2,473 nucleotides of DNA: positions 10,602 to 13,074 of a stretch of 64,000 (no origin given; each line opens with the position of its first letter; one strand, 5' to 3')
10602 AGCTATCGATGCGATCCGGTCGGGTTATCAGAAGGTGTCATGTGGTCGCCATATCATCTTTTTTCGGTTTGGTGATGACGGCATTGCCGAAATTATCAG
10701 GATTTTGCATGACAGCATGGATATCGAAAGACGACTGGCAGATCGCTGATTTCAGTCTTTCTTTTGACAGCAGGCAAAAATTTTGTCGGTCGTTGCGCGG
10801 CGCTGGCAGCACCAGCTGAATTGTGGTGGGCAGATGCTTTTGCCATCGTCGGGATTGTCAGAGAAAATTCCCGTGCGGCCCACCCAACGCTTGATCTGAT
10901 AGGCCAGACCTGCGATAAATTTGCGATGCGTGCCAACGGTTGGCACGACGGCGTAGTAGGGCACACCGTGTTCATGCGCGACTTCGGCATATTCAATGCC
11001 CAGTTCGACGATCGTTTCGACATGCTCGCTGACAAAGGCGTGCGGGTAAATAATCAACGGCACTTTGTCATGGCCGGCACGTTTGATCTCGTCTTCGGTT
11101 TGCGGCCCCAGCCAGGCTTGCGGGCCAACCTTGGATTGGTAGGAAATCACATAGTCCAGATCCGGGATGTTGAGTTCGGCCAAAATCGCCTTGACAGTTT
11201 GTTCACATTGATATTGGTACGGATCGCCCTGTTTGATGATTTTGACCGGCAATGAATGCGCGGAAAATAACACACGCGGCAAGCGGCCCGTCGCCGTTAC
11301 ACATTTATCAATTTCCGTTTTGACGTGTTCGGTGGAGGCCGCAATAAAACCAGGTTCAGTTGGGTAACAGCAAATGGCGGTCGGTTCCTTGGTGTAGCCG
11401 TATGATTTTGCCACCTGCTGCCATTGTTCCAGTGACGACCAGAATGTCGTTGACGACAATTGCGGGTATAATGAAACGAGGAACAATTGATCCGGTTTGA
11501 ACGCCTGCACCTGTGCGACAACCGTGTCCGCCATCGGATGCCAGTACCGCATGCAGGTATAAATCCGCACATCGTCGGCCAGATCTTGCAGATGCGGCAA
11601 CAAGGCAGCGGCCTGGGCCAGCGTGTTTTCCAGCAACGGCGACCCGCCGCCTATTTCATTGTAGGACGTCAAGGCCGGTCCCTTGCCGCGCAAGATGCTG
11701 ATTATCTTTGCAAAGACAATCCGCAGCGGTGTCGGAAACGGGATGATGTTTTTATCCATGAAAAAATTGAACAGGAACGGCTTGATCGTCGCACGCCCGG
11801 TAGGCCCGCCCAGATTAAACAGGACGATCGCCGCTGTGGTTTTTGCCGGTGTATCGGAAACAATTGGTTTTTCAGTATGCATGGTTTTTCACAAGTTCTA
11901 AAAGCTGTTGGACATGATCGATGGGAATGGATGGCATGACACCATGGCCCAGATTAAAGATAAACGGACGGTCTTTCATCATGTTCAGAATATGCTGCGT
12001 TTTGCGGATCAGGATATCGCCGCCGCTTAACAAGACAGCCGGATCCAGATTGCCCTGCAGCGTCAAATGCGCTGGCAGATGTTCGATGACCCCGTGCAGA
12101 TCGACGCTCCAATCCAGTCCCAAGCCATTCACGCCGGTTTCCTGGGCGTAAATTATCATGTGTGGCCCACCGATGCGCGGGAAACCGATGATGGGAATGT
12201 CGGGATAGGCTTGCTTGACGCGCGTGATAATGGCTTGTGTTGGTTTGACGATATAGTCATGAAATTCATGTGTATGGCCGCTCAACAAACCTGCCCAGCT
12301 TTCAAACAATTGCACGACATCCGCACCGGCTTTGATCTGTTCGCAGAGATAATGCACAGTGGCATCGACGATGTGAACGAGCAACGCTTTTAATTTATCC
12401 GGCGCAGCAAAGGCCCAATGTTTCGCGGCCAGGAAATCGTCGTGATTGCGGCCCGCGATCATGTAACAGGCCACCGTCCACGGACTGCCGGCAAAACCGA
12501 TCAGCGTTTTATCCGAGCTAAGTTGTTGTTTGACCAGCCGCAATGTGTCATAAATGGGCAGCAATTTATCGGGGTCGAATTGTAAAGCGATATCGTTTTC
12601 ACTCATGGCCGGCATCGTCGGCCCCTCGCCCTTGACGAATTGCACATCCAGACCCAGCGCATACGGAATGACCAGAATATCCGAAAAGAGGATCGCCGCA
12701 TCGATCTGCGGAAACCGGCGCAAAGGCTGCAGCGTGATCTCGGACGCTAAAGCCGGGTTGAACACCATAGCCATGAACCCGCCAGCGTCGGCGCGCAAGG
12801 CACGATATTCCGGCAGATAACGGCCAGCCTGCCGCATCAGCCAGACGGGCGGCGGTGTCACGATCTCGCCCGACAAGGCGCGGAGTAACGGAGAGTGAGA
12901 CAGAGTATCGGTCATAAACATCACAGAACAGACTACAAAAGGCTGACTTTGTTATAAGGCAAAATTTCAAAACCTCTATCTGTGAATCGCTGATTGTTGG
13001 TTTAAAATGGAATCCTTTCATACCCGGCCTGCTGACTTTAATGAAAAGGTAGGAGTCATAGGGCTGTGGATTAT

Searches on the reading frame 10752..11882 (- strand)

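Call 57: search_protein_families(library=ncbifam, proteins=[window:10752-11882:-], max_evalue=0.001)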
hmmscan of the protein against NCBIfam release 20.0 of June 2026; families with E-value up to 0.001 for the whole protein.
window:10752-11882:- (376 aa): 3 families
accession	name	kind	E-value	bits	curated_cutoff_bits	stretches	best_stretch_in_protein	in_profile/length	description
TIGR00109.1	hemH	equivalog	1.1e-69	235.3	124.6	1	15-331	4-318/322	ferrochelatase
NF000689.1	PRK00035.2-1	equivalog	3.4e-33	114.9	408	1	18-327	4-304/311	ferrochelatase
NF009095.0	PRK12435.1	subfamily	2.6e-29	102.3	455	1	73-332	45-305/311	ferrochelatase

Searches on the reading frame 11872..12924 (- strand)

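Call 57: search_protein_families(library=ncbifam, proteins=[window:11872-12924:-], max_evalue=0.001)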
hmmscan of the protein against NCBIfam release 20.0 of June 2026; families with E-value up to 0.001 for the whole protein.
window:11872-12924:- (350 aa): 5 families
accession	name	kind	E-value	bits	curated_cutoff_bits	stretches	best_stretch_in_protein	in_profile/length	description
TIGR01464.1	hemE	equivalog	1.3e-112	376.2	302.95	1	13-346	2-337/338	uroporphyrinogen decarboxylase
NF004889.0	PRK06252.1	subfamily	1.4e-11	44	244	1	124-349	124-337/340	methylcobalamin:coenzyme M methyltransferase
TIGR01463.1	mtaA_cmuA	subfamily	2.2e-09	37.1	235.4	1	116-350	115-340/340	MtaA/CmuA family methyltransferase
NF041608.1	methylcob_mtaseMtbA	equivalog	2.7e-08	33.3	600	1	123-350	123-339/339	methylcobamide:CoM methyltransferase MtbA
NF040654.1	MtaA_Meth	equivalog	1.2e-07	31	400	1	123-343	121-330/337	methylcobamide:CoM methyltransferase MtaA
